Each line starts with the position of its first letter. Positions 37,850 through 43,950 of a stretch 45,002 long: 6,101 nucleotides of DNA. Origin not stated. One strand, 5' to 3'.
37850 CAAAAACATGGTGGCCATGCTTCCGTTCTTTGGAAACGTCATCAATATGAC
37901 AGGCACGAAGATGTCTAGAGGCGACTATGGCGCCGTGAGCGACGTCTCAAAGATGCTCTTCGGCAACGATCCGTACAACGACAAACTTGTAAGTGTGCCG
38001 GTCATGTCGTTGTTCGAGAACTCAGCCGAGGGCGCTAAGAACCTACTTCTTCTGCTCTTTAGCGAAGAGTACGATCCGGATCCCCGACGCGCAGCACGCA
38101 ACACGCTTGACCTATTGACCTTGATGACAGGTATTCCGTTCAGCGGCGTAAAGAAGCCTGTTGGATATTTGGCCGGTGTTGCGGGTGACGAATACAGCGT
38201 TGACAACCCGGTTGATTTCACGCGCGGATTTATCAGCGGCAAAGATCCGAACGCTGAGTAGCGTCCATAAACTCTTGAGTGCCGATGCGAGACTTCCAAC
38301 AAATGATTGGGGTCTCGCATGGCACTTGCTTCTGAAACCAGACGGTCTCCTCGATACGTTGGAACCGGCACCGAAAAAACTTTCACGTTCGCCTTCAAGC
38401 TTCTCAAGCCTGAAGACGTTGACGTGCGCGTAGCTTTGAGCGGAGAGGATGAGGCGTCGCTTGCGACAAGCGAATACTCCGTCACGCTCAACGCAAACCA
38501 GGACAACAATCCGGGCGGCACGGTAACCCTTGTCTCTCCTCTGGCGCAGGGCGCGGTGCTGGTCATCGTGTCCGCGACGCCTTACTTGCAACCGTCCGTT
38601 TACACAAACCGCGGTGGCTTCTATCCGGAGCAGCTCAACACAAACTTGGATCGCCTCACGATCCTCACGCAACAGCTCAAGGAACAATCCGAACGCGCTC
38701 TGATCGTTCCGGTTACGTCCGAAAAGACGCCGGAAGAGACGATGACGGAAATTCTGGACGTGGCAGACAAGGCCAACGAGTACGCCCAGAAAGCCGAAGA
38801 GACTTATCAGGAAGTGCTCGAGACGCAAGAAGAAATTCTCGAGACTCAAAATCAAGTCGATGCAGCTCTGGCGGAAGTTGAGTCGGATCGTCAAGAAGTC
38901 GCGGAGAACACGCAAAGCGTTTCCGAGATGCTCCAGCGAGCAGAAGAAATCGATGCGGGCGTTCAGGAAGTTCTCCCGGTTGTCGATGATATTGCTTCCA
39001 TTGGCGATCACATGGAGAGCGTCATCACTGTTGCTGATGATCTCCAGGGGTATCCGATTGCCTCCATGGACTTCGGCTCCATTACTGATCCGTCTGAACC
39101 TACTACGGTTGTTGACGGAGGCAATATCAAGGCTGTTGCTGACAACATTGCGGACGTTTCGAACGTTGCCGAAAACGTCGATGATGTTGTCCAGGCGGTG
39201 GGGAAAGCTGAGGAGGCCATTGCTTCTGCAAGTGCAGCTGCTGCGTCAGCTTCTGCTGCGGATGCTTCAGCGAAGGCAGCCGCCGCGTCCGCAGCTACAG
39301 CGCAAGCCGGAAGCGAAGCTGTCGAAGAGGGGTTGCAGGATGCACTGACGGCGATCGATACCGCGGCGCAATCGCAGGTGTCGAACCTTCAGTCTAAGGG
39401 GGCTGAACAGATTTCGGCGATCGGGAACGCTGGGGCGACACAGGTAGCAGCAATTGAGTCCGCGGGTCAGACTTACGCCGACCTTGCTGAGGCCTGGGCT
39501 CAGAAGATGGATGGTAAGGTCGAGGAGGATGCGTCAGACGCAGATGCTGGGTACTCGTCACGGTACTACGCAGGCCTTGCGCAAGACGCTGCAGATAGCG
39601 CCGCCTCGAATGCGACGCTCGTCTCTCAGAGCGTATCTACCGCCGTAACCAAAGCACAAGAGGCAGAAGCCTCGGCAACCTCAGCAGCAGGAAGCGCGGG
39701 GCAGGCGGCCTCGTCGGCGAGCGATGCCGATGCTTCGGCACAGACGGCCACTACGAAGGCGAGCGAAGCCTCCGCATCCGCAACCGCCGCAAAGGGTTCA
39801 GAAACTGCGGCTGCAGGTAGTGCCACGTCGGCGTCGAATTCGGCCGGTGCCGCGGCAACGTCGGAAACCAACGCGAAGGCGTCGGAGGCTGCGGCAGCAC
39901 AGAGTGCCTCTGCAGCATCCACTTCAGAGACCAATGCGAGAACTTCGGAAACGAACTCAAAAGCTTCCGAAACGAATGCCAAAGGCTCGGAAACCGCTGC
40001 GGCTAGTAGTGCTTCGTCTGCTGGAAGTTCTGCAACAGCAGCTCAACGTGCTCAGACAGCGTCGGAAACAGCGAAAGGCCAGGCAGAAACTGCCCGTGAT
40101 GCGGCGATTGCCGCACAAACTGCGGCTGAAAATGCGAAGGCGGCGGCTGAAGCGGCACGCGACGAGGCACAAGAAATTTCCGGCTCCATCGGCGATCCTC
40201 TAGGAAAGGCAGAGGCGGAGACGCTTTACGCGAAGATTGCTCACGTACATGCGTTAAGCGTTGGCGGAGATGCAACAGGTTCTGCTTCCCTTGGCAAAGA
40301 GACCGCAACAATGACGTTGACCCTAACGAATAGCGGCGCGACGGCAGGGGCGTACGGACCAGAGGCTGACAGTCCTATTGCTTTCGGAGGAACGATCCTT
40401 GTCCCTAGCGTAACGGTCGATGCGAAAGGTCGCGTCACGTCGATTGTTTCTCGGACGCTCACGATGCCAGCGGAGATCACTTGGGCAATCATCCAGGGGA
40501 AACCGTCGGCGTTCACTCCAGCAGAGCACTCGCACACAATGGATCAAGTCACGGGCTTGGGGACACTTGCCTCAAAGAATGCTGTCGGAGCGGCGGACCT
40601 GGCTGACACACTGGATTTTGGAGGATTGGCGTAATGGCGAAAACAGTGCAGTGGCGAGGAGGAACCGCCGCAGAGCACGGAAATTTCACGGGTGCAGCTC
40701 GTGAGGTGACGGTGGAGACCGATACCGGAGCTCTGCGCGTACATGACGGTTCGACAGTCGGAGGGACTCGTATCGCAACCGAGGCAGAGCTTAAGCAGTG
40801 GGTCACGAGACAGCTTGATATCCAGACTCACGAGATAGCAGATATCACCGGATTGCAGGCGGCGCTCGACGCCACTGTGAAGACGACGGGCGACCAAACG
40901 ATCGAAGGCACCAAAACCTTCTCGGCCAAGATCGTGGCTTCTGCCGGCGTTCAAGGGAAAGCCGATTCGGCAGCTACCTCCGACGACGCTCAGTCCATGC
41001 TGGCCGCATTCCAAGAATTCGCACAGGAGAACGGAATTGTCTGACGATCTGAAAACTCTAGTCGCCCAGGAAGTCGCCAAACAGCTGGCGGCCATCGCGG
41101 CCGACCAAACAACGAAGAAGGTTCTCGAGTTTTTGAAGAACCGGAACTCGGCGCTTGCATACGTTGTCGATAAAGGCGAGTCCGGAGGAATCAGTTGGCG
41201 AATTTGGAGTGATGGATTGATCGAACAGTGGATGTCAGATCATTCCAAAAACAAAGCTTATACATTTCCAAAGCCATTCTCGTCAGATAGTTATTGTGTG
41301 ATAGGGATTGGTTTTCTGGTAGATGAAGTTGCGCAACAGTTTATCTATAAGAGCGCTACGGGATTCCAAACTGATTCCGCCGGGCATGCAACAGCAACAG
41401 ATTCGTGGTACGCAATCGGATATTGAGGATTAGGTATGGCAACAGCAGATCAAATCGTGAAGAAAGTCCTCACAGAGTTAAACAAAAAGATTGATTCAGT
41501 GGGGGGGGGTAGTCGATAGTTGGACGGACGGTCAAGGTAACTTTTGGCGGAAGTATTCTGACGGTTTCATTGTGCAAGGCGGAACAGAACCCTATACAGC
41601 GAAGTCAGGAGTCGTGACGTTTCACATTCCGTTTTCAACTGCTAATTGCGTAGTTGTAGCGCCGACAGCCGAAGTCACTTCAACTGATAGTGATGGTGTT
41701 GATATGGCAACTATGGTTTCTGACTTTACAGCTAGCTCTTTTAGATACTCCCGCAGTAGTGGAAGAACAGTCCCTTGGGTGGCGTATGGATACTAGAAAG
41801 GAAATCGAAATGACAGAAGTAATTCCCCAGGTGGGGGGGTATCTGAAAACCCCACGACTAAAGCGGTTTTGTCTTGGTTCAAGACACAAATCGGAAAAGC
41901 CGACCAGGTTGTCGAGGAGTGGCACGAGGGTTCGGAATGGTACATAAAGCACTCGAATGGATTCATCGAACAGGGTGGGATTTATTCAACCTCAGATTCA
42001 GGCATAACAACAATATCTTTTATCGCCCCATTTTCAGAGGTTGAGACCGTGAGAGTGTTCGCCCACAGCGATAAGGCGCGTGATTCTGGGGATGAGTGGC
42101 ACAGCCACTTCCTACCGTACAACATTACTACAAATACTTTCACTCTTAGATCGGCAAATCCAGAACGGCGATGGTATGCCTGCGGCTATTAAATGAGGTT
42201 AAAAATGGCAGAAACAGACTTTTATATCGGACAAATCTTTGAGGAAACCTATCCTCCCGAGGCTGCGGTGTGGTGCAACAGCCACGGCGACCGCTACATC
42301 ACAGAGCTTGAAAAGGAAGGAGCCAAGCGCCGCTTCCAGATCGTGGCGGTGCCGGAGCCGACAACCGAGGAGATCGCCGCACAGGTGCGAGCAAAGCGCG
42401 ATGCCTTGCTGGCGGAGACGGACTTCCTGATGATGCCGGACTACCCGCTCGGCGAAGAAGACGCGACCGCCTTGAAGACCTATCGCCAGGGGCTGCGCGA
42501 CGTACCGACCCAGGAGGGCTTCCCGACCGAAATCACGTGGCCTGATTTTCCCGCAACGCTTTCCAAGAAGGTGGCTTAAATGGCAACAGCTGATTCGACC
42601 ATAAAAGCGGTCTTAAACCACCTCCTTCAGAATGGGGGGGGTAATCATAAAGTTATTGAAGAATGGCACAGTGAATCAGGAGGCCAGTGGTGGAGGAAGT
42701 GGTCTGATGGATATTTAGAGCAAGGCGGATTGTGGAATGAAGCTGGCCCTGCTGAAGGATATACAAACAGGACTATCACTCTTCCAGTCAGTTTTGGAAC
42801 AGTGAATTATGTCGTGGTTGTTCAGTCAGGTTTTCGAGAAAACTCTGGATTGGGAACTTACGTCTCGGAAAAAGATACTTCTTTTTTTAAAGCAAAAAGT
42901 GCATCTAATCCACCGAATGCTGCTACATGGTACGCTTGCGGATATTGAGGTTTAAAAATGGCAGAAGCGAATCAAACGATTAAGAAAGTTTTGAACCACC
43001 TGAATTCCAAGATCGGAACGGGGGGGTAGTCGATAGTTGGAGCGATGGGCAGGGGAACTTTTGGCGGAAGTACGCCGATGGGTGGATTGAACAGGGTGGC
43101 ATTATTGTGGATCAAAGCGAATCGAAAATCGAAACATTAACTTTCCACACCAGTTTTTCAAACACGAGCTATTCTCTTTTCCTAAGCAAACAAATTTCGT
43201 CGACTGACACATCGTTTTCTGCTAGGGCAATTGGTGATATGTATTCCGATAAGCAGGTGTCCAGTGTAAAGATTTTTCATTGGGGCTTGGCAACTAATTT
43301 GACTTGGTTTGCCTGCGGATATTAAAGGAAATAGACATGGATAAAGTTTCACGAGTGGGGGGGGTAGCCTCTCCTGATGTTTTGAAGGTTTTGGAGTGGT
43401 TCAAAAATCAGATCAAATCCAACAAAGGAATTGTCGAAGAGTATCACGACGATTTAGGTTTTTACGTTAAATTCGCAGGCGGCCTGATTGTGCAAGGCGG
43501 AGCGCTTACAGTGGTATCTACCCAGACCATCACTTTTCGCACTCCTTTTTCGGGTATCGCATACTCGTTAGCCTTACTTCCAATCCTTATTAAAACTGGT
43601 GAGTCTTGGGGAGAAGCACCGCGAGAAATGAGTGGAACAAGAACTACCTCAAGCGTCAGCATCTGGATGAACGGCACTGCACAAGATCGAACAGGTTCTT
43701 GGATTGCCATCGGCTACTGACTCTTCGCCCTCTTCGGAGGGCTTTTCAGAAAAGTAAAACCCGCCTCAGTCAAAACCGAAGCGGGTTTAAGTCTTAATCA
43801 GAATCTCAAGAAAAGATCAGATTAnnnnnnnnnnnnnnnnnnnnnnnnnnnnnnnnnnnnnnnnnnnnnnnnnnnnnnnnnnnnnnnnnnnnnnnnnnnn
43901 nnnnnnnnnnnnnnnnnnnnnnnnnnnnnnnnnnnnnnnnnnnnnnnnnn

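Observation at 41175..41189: The sixth paralog (C1) encodes the same Gly-Gly hinge with non-slippery GGA GGA: a locked-ON control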

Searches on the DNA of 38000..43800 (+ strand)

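Call 12: search_dna_similar(query=window:38000-43800:+, collection=phages, mode=distant, max_rows=20)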
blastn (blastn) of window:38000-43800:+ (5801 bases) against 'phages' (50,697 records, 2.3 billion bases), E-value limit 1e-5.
Records with a match: 1; places in all: 1; records where one place covers at least 80% of the query: 0.
Best place of each record, by identity: 80-90% 1.
By first word of the organism name: Escherichia 1.
By host as written in the record: Escherichia coli 1.
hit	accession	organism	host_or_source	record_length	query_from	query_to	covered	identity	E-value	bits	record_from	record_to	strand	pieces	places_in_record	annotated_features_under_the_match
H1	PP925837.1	Escherichia phage Turner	Escherichia coli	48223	1858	1918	1%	82.0%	7e-6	62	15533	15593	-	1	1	tail fiber protein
